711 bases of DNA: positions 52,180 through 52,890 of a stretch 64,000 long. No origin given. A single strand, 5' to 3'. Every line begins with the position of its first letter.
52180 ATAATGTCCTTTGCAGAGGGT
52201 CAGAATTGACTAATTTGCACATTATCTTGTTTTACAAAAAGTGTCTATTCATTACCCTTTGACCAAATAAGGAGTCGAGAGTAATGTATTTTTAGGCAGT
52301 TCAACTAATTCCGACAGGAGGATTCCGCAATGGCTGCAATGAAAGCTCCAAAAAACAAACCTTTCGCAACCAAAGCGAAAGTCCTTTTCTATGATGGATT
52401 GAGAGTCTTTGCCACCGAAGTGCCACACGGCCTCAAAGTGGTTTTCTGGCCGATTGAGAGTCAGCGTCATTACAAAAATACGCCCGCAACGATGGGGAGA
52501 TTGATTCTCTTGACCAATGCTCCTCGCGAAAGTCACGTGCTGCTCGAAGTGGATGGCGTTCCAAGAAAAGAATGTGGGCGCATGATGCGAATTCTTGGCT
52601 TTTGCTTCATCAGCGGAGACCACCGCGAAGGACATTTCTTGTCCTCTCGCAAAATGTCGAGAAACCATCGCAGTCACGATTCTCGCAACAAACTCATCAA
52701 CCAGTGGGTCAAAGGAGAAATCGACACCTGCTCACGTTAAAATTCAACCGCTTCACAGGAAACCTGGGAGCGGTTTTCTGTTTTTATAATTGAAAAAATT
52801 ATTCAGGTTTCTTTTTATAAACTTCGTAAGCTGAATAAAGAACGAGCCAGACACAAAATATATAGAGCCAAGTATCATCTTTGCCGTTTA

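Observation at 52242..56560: Families of repeated 17-25-nt motifs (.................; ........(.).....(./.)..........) that coincide with promoter -35 elements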

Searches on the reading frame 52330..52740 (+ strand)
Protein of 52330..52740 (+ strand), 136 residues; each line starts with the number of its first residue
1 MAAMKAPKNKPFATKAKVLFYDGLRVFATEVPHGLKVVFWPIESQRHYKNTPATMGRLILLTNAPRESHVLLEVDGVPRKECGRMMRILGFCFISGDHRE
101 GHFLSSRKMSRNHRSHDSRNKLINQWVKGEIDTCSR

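Call 10: search_protein_families(library=pfam, proteins=[window:52330-52740:+], max_evalue=0.01)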
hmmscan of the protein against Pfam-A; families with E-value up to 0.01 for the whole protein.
window:52330-52740:+ (136 aa): 0 families

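Call 17: find_encoding_contigs(protein=window:52330-52740:+, flank=10000, max_places=10)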
Protein window:52330-52740:+ (136 aa): 2 contigs read that carry it; 2 places shown.
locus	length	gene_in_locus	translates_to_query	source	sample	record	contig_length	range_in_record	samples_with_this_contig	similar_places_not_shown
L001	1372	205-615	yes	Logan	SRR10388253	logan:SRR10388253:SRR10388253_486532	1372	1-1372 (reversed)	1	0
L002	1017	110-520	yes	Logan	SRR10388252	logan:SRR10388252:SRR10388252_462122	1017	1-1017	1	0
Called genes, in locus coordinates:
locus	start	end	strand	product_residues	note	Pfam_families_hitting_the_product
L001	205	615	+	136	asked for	-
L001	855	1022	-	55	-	-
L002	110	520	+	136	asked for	-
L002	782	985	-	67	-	-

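Call 25: search_protein_families(library=phrogs, proteins=[window:52330-52740:+], max_evalue=0.01)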
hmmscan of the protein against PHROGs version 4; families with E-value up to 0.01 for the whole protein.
window:52330-52740:+ (136 aa): 0 families

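Call 26: search_protein_families(library=ncbifam, proteins=[window:52330-52740:+], max_evalue=0.01)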
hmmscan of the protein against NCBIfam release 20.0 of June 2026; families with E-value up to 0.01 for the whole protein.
window:52330-52740:+ (136 aa): 0 families

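Call 37: list_cluster_members(proteins=[P0001, window:52330-52740:+, window:54371-54676:-, window:54751-55503:+, window:55752-56426:+, window:51922-52179:-, window:16047-17078:+, window:58737-59195:-])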
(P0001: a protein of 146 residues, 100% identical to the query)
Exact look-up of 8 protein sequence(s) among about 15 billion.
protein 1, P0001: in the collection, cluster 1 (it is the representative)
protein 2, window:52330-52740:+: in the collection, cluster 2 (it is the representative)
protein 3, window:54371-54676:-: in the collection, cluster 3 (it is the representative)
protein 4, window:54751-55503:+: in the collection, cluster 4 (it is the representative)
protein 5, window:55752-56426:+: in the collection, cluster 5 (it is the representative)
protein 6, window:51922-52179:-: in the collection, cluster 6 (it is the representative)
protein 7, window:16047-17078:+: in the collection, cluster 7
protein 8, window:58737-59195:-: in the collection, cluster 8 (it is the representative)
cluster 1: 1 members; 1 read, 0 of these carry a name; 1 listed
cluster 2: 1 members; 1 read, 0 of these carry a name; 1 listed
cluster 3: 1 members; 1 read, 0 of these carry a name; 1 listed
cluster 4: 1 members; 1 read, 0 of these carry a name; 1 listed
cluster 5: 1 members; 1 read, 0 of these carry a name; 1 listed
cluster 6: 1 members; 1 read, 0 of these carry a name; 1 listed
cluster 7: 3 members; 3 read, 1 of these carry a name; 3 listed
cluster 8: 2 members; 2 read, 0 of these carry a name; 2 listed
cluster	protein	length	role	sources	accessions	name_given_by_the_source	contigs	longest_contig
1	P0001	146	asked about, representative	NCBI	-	-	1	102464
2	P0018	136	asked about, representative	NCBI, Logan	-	-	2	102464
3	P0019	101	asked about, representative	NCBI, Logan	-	-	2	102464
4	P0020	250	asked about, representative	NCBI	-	-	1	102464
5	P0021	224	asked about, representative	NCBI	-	-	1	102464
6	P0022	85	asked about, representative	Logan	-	-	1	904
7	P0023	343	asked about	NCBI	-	-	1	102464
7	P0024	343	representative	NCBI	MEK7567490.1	MAG: sigma factor-like helix-turn-helix DNA-binding protein [Patescibacteria group ...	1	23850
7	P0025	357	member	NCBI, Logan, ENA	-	-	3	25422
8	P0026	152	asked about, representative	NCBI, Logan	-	-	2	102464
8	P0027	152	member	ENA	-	-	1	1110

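Call 51: find_homologous_proteins(query=window:52330-52740:+)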
Query window:52330-52740:+ (136 aa): 1 proteins with E <= 0.001 among 1 candidates.
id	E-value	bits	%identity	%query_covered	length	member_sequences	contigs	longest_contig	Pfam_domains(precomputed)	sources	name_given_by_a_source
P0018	2.0e-88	311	100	100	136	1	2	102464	-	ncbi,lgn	-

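Call 65: search_protein_families(library=pfam, proteins=[window:52330-52740:+], max_evalue=5)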
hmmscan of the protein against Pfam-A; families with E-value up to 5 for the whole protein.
window:52330-52740:+ (136 aa): 0 families
